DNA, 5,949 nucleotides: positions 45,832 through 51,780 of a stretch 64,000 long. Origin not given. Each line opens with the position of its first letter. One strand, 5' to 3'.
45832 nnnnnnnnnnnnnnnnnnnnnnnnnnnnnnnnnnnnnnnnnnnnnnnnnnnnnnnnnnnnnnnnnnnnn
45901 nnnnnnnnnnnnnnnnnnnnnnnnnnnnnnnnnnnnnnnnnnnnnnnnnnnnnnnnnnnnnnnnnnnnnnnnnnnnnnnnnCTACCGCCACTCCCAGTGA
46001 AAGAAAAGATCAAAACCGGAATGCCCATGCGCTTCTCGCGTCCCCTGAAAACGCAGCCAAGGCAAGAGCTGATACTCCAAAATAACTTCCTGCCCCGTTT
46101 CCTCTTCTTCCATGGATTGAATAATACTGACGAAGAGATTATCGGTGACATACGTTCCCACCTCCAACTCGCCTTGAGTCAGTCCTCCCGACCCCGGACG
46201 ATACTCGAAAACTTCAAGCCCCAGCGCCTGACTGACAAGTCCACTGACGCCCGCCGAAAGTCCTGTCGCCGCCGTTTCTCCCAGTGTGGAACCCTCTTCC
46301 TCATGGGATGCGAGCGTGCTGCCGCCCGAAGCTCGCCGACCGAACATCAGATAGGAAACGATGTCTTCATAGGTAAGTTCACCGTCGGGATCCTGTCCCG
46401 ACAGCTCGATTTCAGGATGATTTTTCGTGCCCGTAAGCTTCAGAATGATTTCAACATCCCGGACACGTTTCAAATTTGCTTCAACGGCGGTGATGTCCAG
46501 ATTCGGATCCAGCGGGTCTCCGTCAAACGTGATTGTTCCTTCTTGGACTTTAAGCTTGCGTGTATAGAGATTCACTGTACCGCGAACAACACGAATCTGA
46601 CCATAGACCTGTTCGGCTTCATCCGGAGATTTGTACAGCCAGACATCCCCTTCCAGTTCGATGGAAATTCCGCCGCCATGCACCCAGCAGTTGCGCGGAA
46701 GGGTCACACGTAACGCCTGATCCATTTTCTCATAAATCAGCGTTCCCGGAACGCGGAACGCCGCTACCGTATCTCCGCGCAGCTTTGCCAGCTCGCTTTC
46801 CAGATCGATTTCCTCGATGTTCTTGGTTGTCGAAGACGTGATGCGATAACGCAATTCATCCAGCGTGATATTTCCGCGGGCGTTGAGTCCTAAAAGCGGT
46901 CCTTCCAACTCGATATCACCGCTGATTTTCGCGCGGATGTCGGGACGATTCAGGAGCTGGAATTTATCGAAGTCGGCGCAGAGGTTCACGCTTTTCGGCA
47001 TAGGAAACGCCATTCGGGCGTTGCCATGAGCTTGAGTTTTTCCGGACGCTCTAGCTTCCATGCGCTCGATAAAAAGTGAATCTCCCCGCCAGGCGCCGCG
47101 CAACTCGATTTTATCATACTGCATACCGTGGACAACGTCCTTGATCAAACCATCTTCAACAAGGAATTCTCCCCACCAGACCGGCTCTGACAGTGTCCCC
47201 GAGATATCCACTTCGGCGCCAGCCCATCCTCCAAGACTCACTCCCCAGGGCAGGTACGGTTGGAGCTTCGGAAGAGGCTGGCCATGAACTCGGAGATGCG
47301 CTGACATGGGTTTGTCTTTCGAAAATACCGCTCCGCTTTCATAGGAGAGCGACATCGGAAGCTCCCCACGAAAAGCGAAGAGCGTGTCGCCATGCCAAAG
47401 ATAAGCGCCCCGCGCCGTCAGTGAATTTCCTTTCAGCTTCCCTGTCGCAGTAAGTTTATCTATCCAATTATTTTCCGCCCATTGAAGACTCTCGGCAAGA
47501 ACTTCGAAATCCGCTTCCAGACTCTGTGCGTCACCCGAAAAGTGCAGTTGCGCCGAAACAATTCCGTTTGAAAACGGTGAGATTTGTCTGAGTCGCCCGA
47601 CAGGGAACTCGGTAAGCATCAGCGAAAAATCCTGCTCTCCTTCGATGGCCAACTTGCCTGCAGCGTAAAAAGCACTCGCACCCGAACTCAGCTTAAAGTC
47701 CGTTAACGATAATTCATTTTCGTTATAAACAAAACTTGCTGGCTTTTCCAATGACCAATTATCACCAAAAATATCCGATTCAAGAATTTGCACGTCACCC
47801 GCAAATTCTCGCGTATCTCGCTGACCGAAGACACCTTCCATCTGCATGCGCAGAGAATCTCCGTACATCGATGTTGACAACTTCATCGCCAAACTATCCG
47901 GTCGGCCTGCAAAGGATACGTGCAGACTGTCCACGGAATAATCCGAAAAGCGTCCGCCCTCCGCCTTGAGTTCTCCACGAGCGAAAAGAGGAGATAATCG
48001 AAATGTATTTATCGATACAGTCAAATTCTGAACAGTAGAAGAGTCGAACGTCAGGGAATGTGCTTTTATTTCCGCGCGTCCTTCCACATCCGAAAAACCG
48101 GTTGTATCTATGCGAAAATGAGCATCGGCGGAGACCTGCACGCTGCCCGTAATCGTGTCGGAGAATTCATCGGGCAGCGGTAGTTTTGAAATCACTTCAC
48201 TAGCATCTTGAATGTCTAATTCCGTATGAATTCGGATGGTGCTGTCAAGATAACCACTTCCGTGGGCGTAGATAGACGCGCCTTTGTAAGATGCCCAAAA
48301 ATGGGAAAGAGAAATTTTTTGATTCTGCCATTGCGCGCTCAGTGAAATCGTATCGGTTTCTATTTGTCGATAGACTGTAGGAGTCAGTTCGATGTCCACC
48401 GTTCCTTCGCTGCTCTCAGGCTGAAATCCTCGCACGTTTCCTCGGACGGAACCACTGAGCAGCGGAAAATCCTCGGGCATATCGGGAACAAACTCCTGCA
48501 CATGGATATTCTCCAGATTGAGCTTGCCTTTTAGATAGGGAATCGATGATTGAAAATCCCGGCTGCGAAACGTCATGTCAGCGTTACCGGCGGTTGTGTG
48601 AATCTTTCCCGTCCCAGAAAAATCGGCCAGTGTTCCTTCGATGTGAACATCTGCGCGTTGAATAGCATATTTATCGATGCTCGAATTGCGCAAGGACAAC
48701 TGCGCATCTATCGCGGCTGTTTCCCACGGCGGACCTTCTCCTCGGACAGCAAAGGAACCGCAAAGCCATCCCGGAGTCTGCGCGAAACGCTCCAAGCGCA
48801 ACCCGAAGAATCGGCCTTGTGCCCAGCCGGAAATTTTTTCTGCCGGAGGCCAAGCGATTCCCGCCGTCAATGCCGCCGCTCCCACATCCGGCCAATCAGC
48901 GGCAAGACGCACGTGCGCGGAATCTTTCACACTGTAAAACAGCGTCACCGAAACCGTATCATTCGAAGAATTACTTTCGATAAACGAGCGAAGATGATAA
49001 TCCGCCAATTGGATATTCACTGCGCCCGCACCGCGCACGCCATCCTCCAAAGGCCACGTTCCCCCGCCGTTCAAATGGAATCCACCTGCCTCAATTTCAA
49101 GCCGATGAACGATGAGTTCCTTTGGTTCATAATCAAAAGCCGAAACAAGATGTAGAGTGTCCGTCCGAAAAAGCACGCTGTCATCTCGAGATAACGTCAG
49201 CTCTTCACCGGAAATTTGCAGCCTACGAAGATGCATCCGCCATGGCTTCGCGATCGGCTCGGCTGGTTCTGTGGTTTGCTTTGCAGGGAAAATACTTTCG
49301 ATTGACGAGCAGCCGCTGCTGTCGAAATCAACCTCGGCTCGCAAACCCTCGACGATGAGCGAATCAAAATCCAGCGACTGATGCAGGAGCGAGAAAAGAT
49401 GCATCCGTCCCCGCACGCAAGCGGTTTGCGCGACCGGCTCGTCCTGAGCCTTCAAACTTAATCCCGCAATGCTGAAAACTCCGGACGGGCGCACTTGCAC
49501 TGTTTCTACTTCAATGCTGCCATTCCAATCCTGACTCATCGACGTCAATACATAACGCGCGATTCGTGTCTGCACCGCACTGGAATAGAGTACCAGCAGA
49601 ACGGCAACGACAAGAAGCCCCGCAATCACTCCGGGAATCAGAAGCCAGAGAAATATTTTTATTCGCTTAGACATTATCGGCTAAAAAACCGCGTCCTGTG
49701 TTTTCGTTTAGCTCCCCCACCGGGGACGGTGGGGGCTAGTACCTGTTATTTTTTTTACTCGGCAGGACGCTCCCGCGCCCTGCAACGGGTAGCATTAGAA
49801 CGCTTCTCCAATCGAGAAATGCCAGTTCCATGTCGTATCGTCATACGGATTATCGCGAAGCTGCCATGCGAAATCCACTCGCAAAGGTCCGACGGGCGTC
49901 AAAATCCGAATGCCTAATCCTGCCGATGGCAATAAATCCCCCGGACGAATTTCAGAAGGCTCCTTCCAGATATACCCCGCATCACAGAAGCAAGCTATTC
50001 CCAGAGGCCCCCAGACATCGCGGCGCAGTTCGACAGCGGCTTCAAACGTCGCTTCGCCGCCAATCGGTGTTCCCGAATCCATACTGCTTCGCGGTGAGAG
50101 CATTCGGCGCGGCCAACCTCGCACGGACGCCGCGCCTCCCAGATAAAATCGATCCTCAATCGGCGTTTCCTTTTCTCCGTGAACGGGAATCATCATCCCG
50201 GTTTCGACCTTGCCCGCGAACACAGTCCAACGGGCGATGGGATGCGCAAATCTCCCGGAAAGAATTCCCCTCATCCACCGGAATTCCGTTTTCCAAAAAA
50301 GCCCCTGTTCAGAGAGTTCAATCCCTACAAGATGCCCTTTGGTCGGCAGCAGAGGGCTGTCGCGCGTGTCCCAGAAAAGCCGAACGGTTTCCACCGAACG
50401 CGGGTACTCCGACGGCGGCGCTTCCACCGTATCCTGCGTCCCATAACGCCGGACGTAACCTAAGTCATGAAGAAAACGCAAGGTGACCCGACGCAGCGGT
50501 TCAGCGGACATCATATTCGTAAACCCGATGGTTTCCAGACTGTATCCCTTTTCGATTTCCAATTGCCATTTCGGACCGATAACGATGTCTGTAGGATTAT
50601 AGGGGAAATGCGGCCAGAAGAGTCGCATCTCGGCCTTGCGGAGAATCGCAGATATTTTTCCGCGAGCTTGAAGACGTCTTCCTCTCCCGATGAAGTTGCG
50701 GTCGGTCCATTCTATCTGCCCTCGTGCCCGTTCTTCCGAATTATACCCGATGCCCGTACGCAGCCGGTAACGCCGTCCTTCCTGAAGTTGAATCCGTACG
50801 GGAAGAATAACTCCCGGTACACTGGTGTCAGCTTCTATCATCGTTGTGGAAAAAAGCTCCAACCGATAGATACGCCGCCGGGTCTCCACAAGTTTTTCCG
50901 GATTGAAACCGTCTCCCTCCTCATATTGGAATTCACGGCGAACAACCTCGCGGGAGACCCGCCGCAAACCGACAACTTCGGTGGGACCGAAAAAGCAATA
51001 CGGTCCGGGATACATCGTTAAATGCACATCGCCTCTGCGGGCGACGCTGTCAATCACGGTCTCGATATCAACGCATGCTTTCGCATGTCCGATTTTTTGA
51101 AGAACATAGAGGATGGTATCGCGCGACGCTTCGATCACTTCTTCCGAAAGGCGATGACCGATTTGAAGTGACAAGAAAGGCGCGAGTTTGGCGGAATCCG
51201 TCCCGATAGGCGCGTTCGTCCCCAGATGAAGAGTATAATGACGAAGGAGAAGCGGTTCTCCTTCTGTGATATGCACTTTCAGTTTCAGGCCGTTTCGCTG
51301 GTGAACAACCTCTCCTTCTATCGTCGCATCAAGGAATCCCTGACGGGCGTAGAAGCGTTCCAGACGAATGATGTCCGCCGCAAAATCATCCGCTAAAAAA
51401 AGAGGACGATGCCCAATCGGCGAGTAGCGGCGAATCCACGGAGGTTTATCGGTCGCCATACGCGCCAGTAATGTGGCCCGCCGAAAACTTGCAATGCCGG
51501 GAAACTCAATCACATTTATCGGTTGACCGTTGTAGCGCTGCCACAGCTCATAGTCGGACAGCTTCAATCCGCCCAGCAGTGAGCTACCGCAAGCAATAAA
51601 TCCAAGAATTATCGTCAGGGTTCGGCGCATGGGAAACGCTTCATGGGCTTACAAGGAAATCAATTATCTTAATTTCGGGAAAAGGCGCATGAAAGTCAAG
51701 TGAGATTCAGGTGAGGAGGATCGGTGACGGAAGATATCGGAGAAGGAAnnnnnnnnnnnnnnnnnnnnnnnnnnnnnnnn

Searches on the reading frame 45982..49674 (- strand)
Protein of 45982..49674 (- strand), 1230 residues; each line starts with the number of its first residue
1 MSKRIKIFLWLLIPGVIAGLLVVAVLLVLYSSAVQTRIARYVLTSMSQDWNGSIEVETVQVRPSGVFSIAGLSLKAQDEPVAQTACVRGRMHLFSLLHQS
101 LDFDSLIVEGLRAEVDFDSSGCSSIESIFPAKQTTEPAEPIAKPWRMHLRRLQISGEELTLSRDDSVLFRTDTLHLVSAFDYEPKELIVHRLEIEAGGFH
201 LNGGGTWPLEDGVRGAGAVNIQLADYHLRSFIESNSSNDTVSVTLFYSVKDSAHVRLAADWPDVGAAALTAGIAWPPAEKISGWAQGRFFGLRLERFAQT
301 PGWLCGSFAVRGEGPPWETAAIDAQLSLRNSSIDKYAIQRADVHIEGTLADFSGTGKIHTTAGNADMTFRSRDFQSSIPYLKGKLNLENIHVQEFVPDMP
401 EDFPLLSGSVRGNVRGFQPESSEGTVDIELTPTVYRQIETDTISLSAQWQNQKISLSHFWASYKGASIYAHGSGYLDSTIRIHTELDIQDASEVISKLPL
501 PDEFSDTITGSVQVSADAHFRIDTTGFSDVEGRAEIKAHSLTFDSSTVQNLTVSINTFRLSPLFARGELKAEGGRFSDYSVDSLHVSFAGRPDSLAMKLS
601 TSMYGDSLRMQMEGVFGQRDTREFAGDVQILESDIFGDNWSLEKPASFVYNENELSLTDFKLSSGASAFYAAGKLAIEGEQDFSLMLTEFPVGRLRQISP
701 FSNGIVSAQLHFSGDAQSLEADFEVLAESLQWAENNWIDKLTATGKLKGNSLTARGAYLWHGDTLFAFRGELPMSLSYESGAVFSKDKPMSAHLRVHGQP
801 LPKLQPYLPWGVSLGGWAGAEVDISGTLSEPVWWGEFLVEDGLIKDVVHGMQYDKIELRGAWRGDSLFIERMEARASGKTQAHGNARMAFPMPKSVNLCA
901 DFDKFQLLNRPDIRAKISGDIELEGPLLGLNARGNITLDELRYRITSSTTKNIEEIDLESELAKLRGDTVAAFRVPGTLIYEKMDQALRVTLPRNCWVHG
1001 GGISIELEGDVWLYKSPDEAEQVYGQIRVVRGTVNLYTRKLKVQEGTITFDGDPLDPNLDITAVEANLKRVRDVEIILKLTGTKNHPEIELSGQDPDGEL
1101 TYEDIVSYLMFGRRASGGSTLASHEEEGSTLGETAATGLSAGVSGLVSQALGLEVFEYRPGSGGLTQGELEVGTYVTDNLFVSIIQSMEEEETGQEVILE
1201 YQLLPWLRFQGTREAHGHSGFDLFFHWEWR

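Call 3: search_protein_families(library=pfam, proteins=[window:45982-49674:-], max_evalue=1)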
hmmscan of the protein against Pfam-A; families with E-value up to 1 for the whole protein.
window:45982-49674:- (1230 aa): 4 families
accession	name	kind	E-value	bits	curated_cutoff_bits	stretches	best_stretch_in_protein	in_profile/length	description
PF04357.19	TamB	-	2.5e-60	205.2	22.4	1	871-1229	2-381/381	TamB, inner membrane protein subunit of TAM complex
PF05359.17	DUF748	-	8.6e-07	27.8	50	1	18-162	20-167/1037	Domain of Unknown Function (DUF748)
PF13116.12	YhdP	-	3.4e-05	22.4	46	1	3-501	6-494/1224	YhdP protein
PF05170.20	AsmA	-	0.00016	21.1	29.8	1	1-162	1-172/607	AsmA family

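Call 4: search_protein_families(library=ncbifam, proteins=[window:45982-49674:-], max_evalue=1)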
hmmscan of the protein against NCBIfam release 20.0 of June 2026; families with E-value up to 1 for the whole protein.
window:45982-49674:- (1230 aa): 2 families
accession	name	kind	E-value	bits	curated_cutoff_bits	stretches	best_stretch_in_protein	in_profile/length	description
NF047952.2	ATportTamB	equivalog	6.7e-35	120.3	825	2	340-1124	382-1141/1240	autotransporter assembly complex protein TamB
TIGR04411.1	T2SS_GspN_Lepto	equivalog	0.0017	17.9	50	1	17-109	8-101/280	type II secretion system protein GspN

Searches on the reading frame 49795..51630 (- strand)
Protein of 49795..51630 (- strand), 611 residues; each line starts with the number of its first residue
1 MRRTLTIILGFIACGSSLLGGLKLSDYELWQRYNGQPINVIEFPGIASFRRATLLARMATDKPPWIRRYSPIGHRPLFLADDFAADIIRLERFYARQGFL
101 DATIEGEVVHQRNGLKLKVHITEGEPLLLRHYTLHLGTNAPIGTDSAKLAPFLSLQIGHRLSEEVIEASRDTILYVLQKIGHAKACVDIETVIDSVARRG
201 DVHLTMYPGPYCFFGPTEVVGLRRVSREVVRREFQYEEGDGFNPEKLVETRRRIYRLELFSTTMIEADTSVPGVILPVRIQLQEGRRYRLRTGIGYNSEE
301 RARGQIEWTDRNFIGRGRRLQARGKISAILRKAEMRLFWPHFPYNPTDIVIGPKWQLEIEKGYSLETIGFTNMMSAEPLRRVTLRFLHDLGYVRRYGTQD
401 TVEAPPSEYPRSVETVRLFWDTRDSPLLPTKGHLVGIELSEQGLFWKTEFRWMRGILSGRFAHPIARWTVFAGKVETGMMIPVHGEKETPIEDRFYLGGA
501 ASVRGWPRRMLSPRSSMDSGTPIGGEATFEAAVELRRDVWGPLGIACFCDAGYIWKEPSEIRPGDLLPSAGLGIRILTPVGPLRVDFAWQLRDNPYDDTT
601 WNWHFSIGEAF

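Call 3: search_protein_families(library=pfam, proteins=[window:49795-51630:-], max_evalue=1)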
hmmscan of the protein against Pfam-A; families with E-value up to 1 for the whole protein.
window:49795-51630:- (611 aa): 2 families
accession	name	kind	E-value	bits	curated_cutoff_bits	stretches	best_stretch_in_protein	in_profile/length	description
PF01103.29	Omp85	-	1.8e-38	133.3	24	1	312-611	1-325/325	Omp85 superfamily domain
PF07244.20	POTRA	-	4.4e-15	56.6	21.3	2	217-280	6-76/79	Surface antigen variable number repeat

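Call 4: search_protein_families(library=ncbifam, proteins=[window:49795-51630:-], max_evalue=1)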
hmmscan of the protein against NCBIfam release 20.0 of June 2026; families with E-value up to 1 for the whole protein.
window:49795-51630:- (611 aa): 6 families
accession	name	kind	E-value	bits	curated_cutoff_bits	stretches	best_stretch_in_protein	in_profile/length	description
TIGR03303.1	OM_YaeT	equivalog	9.4e-66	222.6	297.15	1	38-611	152-741/741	outer membrane protein assembly factor BamA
NF047950.2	ATportTamA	equivalog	1.4e-38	132.9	625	2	425-609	391-567/569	autotransporter assembly complex protein TamA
NF052279.1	lipo_TamL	exception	7.2e-27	94.2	400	3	452-607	561-733/747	translocation and assembly module lipoprotein TamL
NF008287.0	PRK11067.1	subfamily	4.2e-15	55.2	1181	1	39-343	178-479/802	outer membrane protein assembly factor BamA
NF047779.1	Omp85_fam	subfamily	7.3e-08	32.3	200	1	418-577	231-395/423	Omp85 family outer membrane protein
TIGR00992.1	3a0901s03IAP75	subfamily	9.3e-05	20.9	1163.25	1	225-332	285-406/718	IAP75 family chloroplast envelope protein translocase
